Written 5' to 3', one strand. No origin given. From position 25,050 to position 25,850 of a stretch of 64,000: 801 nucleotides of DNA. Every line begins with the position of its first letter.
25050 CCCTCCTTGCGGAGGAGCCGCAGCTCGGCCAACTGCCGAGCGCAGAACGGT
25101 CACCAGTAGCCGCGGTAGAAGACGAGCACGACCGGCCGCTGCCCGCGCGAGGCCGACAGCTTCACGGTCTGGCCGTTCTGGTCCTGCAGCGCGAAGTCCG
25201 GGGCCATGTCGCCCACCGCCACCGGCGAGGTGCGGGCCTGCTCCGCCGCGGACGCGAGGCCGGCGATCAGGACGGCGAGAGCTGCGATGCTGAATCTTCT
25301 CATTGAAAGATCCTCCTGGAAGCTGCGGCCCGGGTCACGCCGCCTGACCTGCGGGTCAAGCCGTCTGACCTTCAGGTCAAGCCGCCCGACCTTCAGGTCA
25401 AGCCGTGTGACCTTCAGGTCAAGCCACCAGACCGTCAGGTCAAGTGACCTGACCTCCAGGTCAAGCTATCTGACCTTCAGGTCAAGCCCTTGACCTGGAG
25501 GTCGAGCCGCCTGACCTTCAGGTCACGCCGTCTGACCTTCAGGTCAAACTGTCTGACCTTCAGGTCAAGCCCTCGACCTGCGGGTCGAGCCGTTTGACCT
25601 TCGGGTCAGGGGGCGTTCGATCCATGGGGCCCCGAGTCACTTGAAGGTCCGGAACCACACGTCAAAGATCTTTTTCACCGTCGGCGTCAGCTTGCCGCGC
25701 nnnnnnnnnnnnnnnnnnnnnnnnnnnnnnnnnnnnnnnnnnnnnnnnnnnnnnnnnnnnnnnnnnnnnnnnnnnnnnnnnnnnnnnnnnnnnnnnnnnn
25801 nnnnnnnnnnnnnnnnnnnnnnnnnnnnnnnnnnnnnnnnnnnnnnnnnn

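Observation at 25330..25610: Array of ~14 tandem 21-bp units, each a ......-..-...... palindrome, filling the spacer upstream of the Sec-redoxin gene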

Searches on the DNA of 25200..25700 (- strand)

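Call 67: search_rna_families(source=window, start=25200, end=25700, threshold=evalue, max_evalue=10)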
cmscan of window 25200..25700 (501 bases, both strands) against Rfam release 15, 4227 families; matches with E-value up to 10: 32.
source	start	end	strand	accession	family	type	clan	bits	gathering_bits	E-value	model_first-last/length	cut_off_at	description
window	25448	25503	-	RF03656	mir-2432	Gene; miRNA;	-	27.9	100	0.0015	1-68/68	no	mir-2432 microRNA precursor family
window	25439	25515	-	RF00974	mir-607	Gene; miRNA;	-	27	94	0.008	1-91/91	no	mir-607 microRNA precursor family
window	25430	25522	-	RF01044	mir-345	Gene; miRNA;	-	26.8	65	0.0011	1-91/91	no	mir-345 microRNA precursor family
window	25329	25418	-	RF00974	mir-607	Gene; miRNA;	-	24.8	94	0.029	1-91/91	no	mir-607 microRNA precursor family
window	25477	25581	-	RF03782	mir-3661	Gene; miRNA;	-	22.1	77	0.049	1-84/84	no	mir-3661 microRNA precursor family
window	25486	25570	+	RF03910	mir-H5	Gene; miRNA;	-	22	90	1.2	1-80/80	no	mir-H5 microRNA precursor family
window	25340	25424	+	RF03910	mir-H5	Gene; miRNA;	-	21.4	90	1.6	1-80/80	no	mir-H5 microRNA precursor family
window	25499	25579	+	RF01899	mir-2241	Gene; miRNA;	-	21.3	70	0.061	1-89/89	no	mir-2241 microRNA precursor family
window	25443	25511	+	RF00741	mir-378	Gene; miRNA;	-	21.3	80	0.09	1-66/66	no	mir-378 microRNA precursor family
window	25443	25511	-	RF00741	mir-378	Gene; miRNA;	-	19.8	80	0.22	1-66/66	no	mir-378 microRNA precursor family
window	25452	25502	-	RF01790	htlv_FSE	Cis-reg; frameshift_element;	-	19.7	45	0.3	1-43/43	no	ribosomal frameshift site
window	25442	25491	-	RF03324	mir-1288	Gene; miRNA;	-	19.6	70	0.22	1-74/74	no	mir-1288 microRNA precursor family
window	25342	25405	-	RF03910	mir-H5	Gene; miRNA;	-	19.2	90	4.5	1-80/80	no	mir-H5 microRNA precursor family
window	25452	25502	+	RF01790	htlv_FSE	Cis-reg; frameshift_element;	-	18.4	45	0.64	1-43/43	no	ribosomal frameshift site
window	25399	25471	-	RF03771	mir-341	Gene; miRNA;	-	18.3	90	0.42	1-96/96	no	mir-341 microRNA precursor family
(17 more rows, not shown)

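Call 69: search_dna_similar(query=window:25324-25615:-, collection=plasmids, mode=distant, max_rows=10, max_evalue=0.001)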
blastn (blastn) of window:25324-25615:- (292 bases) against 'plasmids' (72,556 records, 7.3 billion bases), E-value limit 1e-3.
No match.

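Call 70: search_dna_similar(query=window:25324-25615:-, collection=phages, mode=distant, max_rows=10, max_evalue=0.001)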
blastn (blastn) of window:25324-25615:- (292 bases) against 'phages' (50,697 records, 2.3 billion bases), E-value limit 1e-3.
No match.
